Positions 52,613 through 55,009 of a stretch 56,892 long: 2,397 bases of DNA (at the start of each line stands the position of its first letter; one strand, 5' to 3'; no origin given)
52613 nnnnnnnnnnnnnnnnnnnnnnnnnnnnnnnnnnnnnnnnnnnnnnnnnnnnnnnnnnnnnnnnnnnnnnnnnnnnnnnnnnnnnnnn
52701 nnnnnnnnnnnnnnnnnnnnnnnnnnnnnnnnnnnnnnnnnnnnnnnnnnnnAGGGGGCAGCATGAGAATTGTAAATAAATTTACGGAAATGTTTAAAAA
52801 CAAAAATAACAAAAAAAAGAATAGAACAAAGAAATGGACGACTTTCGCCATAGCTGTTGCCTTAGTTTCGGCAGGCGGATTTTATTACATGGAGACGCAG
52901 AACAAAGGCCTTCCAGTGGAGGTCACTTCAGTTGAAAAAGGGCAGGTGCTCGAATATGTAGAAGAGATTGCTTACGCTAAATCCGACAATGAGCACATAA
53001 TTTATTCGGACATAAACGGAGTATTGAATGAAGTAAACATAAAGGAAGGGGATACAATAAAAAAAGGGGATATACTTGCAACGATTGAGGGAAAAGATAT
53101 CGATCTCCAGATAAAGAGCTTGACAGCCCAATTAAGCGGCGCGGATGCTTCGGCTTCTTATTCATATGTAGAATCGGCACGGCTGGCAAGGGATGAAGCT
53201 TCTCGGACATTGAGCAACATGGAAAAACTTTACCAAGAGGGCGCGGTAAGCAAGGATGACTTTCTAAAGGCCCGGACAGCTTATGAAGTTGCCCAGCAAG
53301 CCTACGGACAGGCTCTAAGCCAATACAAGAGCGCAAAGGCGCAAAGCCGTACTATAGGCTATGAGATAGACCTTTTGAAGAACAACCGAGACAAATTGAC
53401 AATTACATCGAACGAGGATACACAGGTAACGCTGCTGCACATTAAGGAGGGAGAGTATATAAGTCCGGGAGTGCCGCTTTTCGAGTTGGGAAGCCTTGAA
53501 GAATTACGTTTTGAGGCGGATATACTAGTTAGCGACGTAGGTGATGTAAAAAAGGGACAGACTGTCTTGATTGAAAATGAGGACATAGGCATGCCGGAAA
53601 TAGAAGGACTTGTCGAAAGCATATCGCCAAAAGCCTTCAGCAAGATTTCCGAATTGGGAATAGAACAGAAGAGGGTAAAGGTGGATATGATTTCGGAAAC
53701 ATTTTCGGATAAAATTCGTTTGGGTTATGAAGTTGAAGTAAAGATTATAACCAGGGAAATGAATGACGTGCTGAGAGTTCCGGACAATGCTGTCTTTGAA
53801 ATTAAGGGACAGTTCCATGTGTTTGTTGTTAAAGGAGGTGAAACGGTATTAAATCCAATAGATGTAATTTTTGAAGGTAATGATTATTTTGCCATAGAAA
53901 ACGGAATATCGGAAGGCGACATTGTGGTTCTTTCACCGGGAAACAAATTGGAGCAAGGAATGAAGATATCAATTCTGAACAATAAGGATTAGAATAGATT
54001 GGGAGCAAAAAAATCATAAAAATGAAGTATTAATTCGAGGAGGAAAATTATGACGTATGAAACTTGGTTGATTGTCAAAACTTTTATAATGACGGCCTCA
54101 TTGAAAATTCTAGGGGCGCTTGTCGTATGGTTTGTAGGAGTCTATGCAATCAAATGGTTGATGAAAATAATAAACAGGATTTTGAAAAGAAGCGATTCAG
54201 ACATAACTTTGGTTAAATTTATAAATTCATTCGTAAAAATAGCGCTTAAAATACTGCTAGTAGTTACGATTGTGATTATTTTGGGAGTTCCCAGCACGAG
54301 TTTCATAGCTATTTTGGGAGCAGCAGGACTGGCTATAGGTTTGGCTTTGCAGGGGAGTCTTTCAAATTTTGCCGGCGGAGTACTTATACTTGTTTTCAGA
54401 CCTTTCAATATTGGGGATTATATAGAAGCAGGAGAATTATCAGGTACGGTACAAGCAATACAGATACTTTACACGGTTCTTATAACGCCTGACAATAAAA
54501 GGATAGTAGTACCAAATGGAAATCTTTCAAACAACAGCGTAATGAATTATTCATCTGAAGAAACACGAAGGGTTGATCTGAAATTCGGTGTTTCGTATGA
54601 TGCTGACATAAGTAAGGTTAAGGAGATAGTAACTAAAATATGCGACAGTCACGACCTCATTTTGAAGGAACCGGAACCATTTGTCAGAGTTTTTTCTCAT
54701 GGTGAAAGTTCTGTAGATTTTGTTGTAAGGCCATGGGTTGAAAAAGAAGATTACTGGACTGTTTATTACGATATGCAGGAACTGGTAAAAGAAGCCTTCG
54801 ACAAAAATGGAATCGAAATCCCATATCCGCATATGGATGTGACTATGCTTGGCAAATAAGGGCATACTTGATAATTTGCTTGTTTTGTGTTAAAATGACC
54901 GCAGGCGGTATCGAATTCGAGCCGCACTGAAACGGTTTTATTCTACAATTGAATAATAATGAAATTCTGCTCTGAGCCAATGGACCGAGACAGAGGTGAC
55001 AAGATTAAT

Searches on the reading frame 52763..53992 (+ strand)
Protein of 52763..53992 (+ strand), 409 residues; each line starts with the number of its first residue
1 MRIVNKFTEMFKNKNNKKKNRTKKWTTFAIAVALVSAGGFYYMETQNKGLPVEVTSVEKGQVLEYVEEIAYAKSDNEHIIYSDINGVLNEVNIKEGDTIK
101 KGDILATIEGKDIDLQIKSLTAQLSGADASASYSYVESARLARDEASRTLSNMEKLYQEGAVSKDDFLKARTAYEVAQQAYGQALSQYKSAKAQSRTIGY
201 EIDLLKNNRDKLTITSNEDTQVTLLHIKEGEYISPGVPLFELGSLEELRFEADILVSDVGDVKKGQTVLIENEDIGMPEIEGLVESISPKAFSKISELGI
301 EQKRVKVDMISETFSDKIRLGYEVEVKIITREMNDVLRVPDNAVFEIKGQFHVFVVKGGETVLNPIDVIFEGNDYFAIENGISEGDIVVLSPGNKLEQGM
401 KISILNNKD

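Call 87: search_protein_families(library=pfam, proteins=[window:52763-53992:+], max_evalue=0.000001)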
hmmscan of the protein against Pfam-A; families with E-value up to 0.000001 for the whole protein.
window:52763-53992:+ (409 aa): 3 families
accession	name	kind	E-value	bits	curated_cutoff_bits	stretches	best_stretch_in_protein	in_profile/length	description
PF16576.10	HlyD_D23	-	4.2e-16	59.3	30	1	75-290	17-187/214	Barrel-sandwich domain of CusB or HlyD membrane-fusion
PF13437.12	HlyD_3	-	8.6e-14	52.6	22.2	1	213-291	1-80/106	HlyD family secretion protein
PF13533.13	Biotin_lipoyl_2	-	4.8e-11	42.6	29.8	1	82-109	5-32/32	Biotin-lipoyl like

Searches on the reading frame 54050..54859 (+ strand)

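Call 87: search_protein_families(library=pfam, proteins=[window:54050-54859:+], max_evalue=0.000001)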
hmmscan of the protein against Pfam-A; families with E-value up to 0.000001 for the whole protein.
window:54050-54859:+ (269 aa): 2 families
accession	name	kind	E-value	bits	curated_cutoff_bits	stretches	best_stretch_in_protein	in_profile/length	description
PF00924.24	MS_channel_2nd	-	6.8e-21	74.6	20.2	1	103-168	2-67/68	Mechanosensitive ion channel, beta-domain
PF21082.3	MS_channel_3rd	-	1.6e-17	64.1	21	1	175-257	1-88/88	Mechanosensitive ion channel MscS, C-terminal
